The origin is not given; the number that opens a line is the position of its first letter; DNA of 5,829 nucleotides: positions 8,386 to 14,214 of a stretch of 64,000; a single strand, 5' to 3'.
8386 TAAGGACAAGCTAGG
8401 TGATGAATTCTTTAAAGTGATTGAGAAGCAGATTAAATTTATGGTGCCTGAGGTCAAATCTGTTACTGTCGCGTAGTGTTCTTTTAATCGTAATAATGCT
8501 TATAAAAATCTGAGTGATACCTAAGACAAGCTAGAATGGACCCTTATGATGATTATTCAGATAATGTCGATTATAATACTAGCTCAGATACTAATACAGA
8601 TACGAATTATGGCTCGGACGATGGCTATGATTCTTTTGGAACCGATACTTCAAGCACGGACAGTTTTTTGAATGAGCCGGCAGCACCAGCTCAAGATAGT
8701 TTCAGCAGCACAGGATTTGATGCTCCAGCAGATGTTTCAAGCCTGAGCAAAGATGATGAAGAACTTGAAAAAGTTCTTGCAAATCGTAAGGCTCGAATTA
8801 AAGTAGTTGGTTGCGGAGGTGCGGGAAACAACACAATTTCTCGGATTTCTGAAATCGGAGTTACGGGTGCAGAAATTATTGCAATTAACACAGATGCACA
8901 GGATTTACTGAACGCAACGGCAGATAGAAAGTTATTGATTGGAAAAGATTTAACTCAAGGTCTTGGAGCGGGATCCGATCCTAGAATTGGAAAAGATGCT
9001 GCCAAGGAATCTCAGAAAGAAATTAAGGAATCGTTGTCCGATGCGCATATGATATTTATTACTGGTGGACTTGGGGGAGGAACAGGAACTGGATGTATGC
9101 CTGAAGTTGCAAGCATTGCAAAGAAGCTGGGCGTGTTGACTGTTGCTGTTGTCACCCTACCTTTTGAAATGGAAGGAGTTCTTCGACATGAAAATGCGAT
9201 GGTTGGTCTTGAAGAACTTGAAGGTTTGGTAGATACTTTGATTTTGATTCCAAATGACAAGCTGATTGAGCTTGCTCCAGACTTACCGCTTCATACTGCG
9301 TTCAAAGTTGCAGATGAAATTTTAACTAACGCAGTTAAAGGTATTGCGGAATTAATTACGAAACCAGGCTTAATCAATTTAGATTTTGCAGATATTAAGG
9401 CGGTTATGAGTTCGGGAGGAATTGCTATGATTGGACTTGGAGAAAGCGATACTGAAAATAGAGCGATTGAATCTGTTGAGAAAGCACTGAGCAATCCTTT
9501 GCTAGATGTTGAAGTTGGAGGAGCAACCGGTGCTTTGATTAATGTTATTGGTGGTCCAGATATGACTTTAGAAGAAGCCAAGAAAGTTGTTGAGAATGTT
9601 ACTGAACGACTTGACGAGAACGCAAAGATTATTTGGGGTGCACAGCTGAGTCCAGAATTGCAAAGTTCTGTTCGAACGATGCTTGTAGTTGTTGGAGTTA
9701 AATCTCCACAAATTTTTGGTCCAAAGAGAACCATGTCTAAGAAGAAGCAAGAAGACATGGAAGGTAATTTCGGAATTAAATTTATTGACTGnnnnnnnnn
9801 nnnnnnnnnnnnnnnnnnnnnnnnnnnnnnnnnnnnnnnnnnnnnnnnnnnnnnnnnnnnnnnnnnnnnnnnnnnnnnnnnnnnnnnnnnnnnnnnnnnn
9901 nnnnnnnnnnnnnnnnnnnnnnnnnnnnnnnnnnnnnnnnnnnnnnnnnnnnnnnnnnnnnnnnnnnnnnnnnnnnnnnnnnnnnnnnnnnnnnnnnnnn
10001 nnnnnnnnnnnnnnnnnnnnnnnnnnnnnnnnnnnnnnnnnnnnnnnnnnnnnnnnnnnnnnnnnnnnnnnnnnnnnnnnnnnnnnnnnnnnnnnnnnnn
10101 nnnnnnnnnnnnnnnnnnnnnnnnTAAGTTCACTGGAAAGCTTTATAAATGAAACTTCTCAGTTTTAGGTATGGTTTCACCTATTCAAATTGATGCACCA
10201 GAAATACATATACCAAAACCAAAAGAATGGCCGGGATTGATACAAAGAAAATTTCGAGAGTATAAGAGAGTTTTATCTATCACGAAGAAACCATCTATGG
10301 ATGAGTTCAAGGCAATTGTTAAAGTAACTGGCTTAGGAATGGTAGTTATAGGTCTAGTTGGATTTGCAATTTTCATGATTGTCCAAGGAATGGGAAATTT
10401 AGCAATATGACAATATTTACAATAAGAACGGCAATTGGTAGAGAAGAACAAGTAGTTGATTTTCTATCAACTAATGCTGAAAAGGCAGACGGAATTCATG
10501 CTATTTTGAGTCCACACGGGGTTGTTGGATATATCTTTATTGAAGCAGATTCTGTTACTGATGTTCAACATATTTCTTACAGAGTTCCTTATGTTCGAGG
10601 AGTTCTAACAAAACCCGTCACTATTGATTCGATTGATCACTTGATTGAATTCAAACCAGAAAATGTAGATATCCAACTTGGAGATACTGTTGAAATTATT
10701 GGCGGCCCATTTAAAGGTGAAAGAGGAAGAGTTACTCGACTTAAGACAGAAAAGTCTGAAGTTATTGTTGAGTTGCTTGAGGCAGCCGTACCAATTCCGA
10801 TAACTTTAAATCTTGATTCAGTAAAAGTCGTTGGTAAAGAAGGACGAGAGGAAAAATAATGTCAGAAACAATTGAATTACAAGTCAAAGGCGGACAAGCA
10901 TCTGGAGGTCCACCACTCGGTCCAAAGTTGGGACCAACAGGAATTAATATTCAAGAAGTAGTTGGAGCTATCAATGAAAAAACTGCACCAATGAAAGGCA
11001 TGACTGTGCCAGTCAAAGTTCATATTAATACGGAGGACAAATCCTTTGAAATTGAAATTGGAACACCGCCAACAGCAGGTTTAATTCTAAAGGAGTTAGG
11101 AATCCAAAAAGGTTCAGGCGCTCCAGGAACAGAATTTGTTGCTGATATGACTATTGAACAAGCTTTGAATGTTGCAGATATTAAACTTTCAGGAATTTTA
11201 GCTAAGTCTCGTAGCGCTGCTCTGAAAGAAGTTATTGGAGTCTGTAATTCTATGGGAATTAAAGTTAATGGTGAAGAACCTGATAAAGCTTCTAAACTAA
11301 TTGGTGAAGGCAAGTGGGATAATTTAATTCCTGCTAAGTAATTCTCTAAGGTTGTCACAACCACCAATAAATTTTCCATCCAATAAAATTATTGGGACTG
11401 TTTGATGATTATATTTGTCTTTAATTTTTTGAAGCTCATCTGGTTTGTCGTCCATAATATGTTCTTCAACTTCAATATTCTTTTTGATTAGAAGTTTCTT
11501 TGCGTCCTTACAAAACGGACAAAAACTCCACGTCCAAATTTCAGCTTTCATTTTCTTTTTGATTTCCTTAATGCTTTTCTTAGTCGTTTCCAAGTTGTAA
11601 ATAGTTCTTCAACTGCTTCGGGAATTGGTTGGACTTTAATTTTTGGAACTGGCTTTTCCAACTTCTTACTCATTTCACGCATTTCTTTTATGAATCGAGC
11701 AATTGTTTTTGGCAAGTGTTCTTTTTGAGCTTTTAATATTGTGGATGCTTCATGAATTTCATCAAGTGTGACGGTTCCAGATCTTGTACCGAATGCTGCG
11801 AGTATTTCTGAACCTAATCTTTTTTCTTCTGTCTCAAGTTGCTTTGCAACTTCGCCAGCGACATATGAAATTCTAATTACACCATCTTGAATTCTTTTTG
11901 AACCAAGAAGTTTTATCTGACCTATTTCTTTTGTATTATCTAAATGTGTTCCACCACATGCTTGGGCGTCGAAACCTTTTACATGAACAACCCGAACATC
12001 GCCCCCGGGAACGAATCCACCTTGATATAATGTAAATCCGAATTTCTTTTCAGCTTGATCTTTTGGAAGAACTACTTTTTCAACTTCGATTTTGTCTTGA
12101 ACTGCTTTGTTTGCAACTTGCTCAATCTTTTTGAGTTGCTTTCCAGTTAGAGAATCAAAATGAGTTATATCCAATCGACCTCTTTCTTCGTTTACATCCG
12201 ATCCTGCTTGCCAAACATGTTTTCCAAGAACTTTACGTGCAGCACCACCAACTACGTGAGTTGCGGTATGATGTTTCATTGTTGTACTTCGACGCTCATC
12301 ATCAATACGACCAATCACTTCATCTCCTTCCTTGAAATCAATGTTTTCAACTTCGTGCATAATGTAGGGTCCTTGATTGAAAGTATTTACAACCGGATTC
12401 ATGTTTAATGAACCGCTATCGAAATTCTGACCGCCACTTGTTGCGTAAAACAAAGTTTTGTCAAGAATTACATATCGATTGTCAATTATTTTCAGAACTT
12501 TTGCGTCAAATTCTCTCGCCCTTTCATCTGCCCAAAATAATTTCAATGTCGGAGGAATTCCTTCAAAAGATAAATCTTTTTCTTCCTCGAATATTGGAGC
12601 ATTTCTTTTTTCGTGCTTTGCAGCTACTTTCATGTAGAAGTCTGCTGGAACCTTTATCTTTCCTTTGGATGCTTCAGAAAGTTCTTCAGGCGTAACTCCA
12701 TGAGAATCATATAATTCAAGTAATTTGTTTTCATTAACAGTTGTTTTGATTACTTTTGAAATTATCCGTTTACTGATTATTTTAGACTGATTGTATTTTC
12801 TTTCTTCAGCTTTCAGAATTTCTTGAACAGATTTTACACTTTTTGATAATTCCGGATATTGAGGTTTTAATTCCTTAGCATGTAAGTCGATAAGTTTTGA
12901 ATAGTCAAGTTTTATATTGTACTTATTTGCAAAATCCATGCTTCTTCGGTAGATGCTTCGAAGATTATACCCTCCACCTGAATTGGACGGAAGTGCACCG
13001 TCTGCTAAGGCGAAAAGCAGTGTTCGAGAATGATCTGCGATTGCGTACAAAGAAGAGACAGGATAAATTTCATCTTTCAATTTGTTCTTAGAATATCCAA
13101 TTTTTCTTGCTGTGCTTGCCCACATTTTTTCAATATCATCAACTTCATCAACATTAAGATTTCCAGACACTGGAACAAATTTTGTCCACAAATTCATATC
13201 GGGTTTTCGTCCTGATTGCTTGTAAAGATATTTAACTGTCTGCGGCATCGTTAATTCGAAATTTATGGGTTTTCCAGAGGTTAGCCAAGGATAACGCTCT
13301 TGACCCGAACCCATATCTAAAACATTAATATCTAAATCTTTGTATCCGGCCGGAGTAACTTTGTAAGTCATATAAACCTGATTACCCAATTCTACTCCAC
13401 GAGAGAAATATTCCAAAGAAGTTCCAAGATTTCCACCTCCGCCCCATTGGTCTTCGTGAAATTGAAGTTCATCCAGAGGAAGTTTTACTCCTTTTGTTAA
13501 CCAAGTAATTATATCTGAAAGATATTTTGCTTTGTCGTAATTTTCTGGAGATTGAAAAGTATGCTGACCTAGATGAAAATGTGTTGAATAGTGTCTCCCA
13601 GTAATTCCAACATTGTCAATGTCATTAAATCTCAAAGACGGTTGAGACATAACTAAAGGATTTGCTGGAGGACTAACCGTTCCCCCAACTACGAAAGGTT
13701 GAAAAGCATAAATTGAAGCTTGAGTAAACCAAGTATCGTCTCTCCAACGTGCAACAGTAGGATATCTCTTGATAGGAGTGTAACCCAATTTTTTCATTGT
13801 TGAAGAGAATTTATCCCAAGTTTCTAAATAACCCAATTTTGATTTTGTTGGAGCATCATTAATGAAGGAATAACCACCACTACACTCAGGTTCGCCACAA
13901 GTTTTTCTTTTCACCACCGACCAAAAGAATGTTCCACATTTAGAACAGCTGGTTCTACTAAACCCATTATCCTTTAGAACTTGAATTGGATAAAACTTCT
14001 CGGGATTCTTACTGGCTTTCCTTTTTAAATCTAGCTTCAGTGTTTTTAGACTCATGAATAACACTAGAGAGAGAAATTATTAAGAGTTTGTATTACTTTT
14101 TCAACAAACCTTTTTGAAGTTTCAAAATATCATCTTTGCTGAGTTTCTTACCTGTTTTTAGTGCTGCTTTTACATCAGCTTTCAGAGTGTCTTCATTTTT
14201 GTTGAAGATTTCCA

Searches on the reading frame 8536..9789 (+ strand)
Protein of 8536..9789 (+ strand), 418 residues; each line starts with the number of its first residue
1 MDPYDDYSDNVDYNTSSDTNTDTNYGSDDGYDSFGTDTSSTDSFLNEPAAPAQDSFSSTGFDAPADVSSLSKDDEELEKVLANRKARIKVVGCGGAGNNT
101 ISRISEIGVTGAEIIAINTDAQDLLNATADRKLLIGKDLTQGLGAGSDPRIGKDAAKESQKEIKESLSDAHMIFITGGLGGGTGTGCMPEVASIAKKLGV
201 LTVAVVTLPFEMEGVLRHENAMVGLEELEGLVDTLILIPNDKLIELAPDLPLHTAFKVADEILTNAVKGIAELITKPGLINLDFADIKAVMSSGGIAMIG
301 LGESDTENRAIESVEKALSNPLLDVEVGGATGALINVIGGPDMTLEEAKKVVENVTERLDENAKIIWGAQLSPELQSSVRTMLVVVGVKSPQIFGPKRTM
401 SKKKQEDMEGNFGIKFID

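Call 55: search_protein_families(library=pfam, proteins=[window:8536-9789:+], max_evalue=0.00001)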
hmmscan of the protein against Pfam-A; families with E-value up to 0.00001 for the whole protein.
window:8536-9789:+ (418 aa): 2 families
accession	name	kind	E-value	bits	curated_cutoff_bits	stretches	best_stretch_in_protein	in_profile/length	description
PF00091.31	Tubulin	-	3.9e-45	154.9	33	1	87-246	1-188/190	Tubulin/FtsZ family, GTPase domain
PF12327.13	FtsZ_C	-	6.4e-33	113.4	27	1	295-389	1-95/95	FtsZ family, C-terminal domain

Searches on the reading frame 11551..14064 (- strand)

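Call 55: search_protein_families(library=pfam, proteins=[window:11551-14064:-], max_evalue=0.00001)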
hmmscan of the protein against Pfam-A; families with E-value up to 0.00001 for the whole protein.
window:11551-14064:- (838 aa): 2 families
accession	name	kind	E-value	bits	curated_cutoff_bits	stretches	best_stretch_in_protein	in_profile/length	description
PF01411.24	tRNA-synt_2c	-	9.2e-75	252.7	30.3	1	89-591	9-552/552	tRNA synthetases class II (A)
PF07973.19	tRNA_SAD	-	1.2e-14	54.4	24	1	690-732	1-43/44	Threonyl and Alanyl tRNA synthetase second additional domain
